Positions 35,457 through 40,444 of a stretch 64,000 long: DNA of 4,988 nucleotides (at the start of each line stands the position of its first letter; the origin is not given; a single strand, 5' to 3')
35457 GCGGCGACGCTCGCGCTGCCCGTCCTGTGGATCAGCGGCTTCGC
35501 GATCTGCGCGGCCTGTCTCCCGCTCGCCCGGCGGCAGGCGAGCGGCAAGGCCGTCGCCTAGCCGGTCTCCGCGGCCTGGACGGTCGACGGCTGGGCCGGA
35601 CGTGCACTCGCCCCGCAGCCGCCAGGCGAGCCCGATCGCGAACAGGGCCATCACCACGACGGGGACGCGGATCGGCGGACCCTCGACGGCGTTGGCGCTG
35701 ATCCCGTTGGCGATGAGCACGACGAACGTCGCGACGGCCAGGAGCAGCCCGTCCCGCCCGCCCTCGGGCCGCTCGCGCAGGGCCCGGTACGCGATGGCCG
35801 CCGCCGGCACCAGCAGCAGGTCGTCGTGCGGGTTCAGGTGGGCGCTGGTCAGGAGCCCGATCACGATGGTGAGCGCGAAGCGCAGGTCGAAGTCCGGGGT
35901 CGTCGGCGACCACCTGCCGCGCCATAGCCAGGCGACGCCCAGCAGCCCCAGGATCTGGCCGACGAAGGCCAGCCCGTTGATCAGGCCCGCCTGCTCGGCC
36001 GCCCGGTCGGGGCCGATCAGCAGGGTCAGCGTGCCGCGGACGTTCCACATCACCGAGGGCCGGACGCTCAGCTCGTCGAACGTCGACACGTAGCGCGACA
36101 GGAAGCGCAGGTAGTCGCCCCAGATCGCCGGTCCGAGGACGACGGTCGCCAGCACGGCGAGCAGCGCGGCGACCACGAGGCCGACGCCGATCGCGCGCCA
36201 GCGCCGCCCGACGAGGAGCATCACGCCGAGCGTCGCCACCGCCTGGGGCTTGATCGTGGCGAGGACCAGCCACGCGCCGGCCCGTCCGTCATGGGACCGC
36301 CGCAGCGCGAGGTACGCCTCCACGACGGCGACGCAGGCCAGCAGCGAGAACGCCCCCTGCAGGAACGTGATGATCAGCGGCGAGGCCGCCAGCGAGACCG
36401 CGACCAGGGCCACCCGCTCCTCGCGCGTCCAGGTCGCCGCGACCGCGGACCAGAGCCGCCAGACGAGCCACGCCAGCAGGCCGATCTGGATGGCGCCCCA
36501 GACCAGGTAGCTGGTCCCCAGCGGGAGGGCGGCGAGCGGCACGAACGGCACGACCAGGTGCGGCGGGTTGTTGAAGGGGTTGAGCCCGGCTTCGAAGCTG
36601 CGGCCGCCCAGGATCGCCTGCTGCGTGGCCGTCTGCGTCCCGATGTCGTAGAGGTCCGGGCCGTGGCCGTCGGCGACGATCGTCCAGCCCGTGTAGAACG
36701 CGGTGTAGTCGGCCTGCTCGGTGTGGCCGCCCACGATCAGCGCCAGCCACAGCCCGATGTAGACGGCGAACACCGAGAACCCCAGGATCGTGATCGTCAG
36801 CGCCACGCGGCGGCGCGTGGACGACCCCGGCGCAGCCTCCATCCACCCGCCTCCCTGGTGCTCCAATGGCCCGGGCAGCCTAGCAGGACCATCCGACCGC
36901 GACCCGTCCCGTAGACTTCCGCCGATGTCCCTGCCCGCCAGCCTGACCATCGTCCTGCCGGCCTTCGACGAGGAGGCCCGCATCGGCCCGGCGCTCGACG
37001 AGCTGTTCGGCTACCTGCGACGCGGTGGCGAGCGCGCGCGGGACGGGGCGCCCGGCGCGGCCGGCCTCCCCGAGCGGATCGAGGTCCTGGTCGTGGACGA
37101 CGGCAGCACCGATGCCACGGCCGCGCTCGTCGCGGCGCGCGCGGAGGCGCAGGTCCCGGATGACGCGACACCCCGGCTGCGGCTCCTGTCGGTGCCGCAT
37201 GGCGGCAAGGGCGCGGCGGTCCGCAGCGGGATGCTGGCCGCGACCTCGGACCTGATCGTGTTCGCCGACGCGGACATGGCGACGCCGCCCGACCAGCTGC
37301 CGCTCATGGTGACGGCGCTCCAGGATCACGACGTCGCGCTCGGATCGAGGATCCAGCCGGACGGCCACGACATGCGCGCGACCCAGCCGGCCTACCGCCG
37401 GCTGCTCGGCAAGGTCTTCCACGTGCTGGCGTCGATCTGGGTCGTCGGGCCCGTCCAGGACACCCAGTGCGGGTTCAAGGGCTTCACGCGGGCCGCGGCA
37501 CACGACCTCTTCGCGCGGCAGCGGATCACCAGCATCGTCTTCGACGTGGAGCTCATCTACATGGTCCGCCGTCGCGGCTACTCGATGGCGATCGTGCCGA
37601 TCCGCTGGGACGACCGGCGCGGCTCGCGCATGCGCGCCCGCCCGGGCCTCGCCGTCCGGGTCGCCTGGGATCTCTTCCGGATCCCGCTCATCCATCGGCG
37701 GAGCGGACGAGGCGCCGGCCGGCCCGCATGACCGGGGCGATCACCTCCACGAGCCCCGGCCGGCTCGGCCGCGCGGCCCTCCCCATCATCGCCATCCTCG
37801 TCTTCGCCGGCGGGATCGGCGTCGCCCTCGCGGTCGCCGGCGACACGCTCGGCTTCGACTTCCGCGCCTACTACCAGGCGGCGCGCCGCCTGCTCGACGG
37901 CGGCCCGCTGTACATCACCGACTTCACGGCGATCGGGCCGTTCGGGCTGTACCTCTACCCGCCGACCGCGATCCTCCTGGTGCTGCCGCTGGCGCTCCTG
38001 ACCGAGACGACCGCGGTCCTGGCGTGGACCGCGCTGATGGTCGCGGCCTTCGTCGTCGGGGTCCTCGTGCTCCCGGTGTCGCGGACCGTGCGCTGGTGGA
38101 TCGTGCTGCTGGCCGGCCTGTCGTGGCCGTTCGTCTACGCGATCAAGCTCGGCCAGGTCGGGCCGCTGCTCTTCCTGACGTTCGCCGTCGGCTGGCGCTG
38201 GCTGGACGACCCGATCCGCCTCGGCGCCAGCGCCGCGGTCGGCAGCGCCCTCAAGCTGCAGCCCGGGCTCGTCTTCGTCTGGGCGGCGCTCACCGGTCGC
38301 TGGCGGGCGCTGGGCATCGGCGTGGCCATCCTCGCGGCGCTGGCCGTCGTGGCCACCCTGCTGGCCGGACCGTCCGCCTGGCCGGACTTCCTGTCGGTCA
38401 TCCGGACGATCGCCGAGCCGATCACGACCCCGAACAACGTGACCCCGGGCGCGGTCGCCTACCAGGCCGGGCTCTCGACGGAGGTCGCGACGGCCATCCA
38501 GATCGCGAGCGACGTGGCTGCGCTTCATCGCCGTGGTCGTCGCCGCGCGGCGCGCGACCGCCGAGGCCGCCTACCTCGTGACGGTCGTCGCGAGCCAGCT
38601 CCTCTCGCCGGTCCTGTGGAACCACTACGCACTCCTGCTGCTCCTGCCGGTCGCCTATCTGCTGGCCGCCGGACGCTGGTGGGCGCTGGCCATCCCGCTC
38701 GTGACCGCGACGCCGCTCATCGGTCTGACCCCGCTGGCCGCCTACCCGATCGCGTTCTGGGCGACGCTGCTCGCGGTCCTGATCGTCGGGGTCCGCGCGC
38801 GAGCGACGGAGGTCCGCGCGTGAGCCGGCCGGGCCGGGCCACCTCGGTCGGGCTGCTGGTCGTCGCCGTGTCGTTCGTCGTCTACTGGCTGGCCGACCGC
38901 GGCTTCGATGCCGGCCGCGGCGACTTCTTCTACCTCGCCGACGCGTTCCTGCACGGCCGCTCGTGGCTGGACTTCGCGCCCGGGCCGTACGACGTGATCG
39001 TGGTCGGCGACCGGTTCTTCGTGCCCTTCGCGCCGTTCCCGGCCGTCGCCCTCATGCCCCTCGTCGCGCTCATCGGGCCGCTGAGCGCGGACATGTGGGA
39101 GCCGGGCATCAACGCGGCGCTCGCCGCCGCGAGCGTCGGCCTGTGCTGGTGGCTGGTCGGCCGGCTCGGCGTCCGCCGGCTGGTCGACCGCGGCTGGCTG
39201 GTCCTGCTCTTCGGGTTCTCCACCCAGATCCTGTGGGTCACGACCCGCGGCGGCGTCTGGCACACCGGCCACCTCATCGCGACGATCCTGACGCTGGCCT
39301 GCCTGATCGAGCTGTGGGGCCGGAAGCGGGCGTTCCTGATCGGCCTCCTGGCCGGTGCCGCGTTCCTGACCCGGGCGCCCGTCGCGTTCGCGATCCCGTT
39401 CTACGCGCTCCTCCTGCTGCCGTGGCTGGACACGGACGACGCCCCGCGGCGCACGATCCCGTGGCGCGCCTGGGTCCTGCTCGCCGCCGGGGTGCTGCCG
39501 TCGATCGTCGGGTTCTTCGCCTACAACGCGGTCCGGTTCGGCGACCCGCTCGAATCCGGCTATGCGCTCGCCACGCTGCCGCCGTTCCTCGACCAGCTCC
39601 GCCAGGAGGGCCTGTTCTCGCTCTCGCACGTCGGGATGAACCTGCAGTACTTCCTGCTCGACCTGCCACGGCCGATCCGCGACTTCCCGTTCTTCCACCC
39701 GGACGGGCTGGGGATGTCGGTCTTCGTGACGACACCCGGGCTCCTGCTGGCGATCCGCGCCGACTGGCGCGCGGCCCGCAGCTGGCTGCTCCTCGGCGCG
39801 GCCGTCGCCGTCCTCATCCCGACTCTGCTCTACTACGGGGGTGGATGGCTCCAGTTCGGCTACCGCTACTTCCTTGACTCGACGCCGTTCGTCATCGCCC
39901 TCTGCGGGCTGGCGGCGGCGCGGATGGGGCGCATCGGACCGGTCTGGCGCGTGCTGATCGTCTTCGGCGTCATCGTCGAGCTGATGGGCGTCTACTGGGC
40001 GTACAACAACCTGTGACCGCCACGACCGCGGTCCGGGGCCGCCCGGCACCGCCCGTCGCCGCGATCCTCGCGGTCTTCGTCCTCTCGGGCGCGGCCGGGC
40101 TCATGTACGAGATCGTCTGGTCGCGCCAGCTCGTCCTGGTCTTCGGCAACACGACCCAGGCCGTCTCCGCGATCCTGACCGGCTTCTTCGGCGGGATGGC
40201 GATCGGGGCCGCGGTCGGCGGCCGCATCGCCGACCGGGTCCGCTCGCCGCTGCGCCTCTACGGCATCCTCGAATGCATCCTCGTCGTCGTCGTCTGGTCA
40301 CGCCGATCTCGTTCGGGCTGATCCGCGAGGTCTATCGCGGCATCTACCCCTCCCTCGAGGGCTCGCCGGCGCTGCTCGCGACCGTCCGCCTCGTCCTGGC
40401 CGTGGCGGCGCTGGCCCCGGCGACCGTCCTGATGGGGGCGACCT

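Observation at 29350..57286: Supercluster of about 16 polytopic GT-C/DUF2029-type membrane glycosyltransferase paralogues with their donor-synthesis genes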

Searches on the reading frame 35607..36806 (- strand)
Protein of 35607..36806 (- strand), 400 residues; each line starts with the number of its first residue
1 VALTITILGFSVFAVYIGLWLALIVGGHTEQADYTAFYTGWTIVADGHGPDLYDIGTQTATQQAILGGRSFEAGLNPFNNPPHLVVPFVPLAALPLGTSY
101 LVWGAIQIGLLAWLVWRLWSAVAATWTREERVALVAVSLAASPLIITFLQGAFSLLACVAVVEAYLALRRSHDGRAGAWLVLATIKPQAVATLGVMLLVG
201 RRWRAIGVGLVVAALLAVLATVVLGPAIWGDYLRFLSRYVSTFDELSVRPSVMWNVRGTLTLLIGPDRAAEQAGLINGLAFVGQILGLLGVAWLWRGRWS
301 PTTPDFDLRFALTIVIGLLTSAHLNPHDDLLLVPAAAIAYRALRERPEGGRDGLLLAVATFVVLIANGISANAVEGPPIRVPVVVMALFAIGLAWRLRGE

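Call 8: search_protein_families(library=pfam, proteins=[window:35607-36806:-], max_evalue=0.01)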
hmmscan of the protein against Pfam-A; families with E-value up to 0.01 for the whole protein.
window:35607-36806:- (400 aa): 1 family
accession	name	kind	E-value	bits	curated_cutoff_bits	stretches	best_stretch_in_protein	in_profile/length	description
PF09594.16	GT87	-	7.6e-25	88.5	25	1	78-320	1-235/237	Glycosyltransferase family 87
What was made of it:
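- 35560..36806 (-): F: GT87-like GT-C, about 400 aa; the 3' end is uncertain because the stop is lost in this assembly. Pfam GT87 88.5 bits (call 8).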

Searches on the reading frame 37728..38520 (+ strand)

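Call 9: search_protein_families(library=pfam, proteins=[window:37728-38520:+], max_evalue=0.01)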
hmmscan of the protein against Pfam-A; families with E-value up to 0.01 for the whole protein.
window:37728-38520:+ (264 aa): 1 family
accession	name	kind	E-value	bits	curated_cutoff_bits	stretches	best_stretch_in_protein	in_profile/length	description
PF09594.16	GT87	-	9.8e-22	78.3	25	1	75-258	1-198/237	Glycosyltransferase family 87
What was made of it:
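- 37728..38823 (+): H: full-length GT87/PimE-like GT-C, with a frameshift at about 38525. Pfam GT87 78.3 bits (call 9).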

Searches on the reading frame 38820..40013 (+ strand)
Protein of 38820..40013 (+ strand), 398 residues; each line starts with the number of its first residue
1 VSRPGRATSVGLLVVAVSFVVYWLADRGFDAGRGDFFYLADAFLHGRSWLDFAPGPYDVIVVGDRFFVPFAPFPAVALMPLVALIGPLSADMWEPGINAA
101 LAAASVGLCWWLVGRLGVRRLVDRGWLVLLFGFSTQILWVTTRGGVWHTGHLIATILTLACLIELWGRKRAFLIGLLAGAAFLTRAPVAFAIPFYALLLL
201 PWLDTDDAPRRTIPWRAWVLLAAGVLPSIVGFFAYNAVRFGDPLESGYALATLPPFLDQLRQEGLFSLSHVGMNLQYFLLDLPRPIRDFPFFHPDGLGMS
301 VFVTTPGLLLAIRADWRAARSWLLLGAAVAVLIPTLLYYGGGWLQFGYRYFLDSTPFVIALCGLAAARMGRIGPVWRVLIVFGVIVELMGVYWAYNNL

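Call 9: search_protein_families(library=pfam, proteins=[window:38820-40013:+], max_evalue=0.01)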
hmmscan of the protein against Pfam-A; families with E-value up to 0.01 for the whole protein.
window:38820-40013:+ (398 aa): 0 families

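Call 26: search_protein_families(library=ncbifam, max_evalue=0.01, proteins=[window:38820-40013:+])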
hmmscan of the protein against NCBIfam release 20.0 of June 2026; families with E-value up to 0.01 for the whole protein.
window:38820-40013:+ (398 aa): 1 family
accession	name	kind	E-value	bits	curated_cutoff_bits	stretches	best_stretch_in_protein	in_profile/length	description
NF047440.1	LA3751_2_3_fam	subfamily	2.3e-06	26.7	200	1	59-244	70-248/460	LA_3751/LA_3752 family putative glycosyltransferase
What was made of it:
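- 38820..40016 (+): I: 398-aa GT-C-fold protein with no Pfam family. There is a weak hit to the LA_3751 putative glycosyltransferase family (call 26).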

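Call 31: search_solved_structures(query=A2, max_evalue=1)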
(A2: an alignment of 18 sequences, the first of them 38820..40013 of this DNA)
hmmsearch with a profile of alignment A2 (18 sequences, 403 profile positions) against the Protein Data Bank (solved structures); distinct sequences matched with E-value up to 1: 4.
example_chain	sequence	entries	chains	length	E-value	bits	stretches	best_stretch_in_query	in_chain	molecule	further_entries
9jre_A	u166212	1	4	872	0.56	12.4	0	246-313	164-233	Glutamate receptor ionotropic, delta-1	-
6ksp_A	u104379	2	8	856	0.62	12.3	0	246-313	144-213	Glutamate receptor ionotropic, delta-1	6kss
9jrd_A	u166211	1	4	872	0.66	12.2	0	246-313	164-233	Glutamate receptor ionotropic, delta-1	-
9jrf_B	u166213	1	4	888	0.69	12.1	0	246-313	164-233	Glutamate receptor ionotropic, delta-1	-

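Call 38: find_homologous_proteins(query=window:38820-40013:+)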
Query window:38820-40013:+ (398 aa): 1771 proteins with E <= 0.001 among 8000 candidates; the best 120 are listed.
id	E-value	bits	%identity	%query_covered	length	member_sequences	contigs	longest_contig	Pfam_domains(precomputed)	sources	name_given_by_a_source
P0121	3.2e-236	802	90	99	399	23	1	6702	-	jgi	jgi:hypothetical protein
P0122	9.8e-194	662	74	100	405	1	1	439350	-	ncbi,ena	-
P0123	2.6e-190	651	73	99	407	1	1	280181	-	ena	-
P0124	1.1e-187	642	73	95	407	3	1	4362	-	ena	-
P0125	4.5e-187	640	73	95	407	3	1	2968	-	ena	-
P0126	6.0e-187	640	71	99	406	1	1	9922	-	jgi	jgi:hypothetical protein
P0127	3.9e-186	637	93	77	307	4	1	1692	-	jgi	-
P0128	7.5e-186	636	71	99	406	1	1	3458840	-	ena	-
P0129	2.4e-185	635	71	99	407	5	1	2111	-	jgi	jgi:hypothetical protein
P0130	3.5e-184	631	70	99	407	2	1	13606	-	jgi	jgi:hypothetical protein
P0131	1.4e-183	629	71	99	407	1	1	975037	-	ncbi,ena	-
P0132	5.2e-183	627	72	99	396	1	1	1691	-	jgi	jgi:hypothetical protein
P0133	7.8e-183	626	70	99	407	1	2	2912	-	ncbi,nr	ncbi:MAG: hypothetical protein M3P84_07035 [Chloroflexota bacterium]|nr:hypothetical protein [Chloro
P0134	1.2e-182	626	70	99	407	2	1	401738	-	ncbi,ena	-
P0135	1.5e-182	626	73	99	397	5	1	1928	-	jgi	jgi:hypothetical protein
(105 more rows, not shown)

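Call 49: predict_structure(alignment_id=A4)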
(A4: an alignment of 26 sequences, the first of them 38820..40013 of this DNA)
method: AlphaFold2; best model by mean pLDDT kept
length: 398 residues; sequences in the alignment: 26
mean_pLDDT: 64.7   pTM: 0.66
mean pLDDT of the five models: 64.7, 64.3, 62.7, 60.7, 50.9
residues with pLDDT >= 90: 18; 70-90: 148; 50-70: 145; < 50: 87
segments of 3 or more residues with pLDDT < 50: 31-34, 139-144, 187-189, 264-286, 288-313, 332-350
pLDDT, mean of each block of 10 residues (from residue 1): 80 88 64 57 70 62 68 66 75 74 80 81 86 57 52 71 80 88 60 71 59 86 88 73 61 55 49 45 45 33 36 51 57 45 40 61 68 80 69 54
secondary structure, 60 per line:
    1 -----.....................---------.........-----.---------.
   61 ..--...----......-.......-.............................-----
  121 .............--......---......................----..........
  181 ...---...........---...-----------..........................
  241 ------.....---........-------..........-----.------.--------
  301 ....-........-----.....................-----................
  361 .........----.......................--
elements in order: H6-26 H36-44 E60-62 E65-67 H72-77 H79-85 H87-115 H121-133 H136-141 H145-166 H171-183 H187-197 H215-240 H247-251 H255-262 H270-279 H301-304 H306-313 H319-339 H345-369 H374-396

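Call 51: fold_search(model_id=the predicted structure, library=pdb)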
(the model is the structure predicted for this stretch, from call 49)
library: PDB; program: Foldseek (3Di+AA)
matches with E <= 10: 500; with E <= 0.001: 0
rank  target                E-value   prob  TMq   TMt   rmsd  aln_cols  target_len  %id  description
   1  9i5k_A                1.3e-03  1.00  0.49  0.41  11.2       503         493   12  Structure of the Chaetomium thermophilum Pmt4 homodimer (C2 symmetry) (released 2025-12-24)
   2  6w98_A                3.8e-03  1.00  0.46  0.18   9.1       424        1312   16  Single-Particle Cryo-EM Structure of Arabinofuranosyltransferase AftD from Mycobacteria (released 2020-05-13)
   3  6wby                  7.8e-03  1.00  0.41  0.16  10.8       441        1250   16  Single-Particle Cryo-EM Structure of Arabinofuranosyltransferase AftD from Mycobacteria, Mutant R1389S Class 2 (released 2020-05-13)
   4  9ub7_B                8.8e-03  1.00  0.38  0.39  14.9       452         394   11  Structure of glycosylphosphatidylinositol transamidase,state 1 (released 2026-04-08)
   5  6s7t_A                1.3e-02  1.00  0.46  0.29  14.1       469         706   14  Cryo-EM structure of human oligosaccharyltransferase complex OST-B (released 2019-12-18)
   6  8imx_U                1.7e-02  1.00  0.42  0.40  13.5       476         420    9  Cryo-EM structure of GPI-T with a chimeric GPI-anchored protein (released 2023-08-16)
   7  7w72_U                2.3e-02  0.99  0.40  0.39  13.8       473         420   11  Structure of a human glycosylphosphatidylinositol (GPI) transamidase (released 2022-02-16)
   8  9i5l_A                7.7e-02  1.00  0.38  0.23   6.7       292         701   13  Structure of the Chaetomium thermophilum Pmt4 homodimer (C1 symmetry) (released 2025-12-24)
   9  6wbx                  1.2e-01  0.92  0.40  0.16  12.6       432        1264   17  Single-Particle Cryo-EM Structure of Arabinofuranosyltransferase AftD from Mycobacteria, Mutant R1389S Class 1 (released 2020-05-13)
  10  9s6r_A                1.5e-01  0.91  0.37  0.38  12.4       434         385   12  Ternary cryo-EM structure of yeast ALG3 with Dol25-PP-GlcNAc2Man5, Dol25-P-Man, and Fab (released 2026-03-18)
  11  7wld_U                1.5e-01  0.89  0.38  0.36  13.7       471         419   12  Cryo-EM structure of the human glycosylphosphatidylinositol transamidase complex at 2.53 Angstrom resolution (released 2022-04-27)
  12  7a0w_A                1.6e-01  0.12  0.12  0.13  21.8       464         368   14  Structure of dimeric sodium proton antiporter NhaA, at pH 8.5, crystallized with chimeric Fab antibodies (released 2022-02-23)
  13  6p25_B                1.7e-01  1.00  0.40  0.25   7.4       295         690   15  Structure of S. cerevisiae protein O-mannosyltransferase Pmt1-Pmt2 complex bound to the sugar donor and a peptide acce (released 2019-07-10)
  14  7ew7_D                2.0e-01  0.28  0.16  0.20  22.2       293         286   15  Cryo-EM structure of SEW2871-bound Sphingosine-1-phosphate receptor 1 in complex with Gi protein (released 2021-09-29)
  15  8if8_C                2.5e-01  0.89  0.43  0.32  12.9       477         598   13  Arabinosyltransferase AftA (released 2023-05-31)
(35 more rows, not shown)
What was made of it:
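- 38820..40016 (+): Its best Foldseek hits are Pmt4, AftD, PIG-U, STT3B and AftA (calls 49, 51).
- On GT-C fold superfamily: I: pLDDT 64.7; the nine hits with probability of at least 0.99 are all GT-C-fold proteins, with best E 1.3e-3 (calls 49, 51).
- Checked: I: the model has pLDDT 64.7, and the best hits are Pmt4, AftD, STT3 and AftA (calls 49, 51).
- I has a GT-C fold with moderate support (calls 49, 51). The best fold match for I is Pmt4 (call 51).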

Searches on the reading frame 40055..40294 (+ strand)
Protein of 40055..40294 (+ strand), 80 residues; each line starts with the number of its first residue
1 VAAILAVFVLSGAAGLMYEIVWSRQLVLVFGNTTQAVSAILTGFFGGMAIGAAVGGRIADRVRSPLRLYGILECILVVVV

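Call 9: search_protein_families(library=pfam, proteins=[window:40055-40294:+], max_evalue=0.01)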
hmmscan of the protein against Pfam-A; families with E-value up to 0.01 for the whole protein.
window:40055-40294:+ (80 aa): 1 family
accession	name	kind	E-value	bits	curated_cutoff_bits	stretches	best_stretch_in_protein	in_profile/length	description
PF07690.21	MFS_1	-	0.0092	15.4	33.4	1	12-69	10-67/347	Major Facilitator Superfamily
